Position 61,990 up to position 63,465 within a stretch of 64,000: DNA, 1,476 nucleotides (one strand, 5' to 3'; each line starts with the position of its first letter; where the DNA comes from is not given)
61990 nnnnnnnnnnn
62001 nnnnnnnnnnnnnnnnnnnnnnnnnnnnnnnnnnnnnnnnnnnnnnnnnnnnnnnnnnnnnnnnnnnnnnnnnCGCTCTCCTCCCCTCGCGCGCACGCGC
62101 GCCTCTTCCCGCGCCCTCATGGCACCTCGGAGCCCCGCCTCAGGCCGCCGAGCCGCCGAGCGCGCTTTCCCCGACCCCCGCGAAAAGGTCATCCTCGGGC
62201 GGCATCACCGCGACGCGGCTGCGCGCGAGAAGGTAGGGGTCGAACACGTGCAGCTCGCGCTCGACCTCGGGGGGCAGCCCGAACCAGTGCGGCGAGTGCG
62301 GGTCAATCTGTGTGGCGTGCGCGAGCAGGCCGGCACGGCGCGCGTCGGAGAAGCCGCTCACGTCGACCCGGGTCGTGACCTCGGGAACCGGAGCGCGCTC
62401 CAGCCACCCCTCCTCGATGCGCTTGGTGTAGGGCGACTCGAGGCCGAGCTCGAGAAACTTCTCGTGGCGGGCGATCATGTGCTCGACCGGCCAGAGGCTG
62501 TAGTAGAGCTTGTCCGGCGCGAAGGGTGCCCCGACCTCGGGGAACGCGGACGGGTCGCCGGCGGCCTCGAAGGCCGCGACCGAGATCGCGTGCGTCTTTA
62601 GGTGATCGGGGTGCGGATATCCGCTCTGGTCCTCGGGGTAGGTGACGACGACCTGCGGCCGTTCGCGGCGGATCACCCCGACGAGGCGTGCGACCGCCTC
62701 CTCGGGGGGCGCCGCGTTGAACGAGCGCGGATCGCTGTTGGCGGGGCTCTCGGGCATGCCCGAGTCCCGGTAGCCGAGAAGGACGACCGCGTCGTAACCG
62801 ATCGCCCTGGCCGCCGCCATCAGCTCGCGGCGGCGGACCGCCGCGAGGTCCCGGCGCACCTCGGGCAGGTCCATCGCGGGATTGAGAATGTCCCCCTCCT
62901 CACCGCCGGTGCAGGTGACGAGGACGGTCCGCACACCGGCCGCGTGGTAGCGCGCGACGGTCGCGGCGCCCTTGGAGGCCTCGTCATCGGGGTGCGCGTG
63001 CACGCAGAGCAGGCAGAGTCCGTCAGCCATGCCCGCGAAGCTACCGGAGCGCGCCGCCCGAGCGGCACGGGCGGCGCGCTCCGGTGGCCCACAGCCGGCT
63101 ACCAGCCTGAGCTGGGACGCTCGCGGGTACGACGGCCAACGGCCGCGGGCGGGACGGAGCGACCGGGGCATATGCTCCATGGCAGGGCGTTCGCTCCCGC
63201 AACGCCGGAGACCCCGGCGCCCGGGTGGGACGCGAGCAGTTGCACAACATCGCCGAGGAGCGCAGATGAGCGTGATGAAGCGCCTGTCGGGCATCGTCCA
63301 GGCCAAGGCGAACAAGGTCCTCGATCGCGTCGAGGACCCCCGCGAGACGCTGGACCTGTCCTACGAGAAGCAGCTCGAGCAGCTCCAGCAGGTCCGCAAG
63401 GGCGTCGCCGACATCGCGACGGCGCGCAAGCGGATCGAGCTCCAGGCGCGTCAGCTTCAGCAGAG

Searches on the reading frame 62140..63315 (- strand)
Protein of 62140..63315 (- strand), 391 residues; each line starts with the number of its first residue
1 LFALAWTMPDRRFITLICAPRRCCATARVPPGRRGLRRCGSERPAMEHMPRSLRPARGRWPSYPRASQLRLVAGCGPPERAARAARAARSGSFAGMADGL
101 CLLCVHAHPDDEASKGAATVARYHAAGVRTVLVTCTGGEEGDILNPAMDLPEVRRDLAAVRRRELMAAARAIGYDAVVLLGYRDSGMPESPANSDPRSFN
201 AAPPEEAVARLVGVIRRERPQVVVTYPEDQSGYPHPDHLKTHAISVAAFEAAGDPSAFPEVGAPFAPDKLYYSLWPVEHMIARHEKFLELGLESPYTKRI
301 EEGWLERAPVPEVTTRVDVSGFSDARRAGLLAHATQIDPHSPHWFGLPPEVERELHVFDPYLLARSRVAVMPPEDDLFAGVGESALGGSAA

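Call 3: search_protein_families(library=pfam, proteins=[window:62140-63315:-], max_evalue=0.01)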
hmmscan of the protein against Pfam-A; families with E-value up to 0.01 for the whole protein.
window:62140-63315:- (391 aa): 1 family
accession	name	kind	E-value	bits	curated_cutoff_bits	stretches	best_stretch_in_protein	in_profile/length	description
PF02585.22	PIG-L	-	5e-27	95.4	28.2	1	103-248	1-128/129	GlcNAc-PI de-N-acetylase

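Call 4: search_protein_families(library=ncbifam, proteins=[window:62140-63315:-], max_evalue=0.01)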
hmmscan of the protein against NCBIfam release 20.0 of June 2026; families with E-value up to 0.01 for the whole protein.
window:62140-63315:- (391 aa): 4 families
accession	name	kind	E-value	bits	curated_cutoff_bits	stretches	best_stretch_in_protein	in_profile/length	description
TIGR03446.1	mycothiol_Mca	equivalog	6.6e-88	295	277.15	1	101-381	2-283/283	mycothiol conjugate amidase Mca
TIGR03445.1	mycothiol_MshB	equivalog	2.4e-55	188.5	224.35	1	103-381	1-284/284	N-acetyl-1-D-myo-inositol-2-amino-2-deoxy-alpha-D-glucopyranoside deacetylase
TIGR04001.1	thiol_BshB1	equivalog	4.7e-14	52.6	182.5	1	102-272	4-146/226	bacillithiol biosynthesis deacetylase BshB1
TIGR04000.1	thiol_BshB2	equivalog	5.3e-13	49.1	195.25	1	103-251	4-136/217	bacillithiol biosynthesis deacetylase BshB2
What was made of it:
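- Checked: 62140-63030 (-): Mca, TIGR03446 at 295 bits against a cut-off of 277 (call 4).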
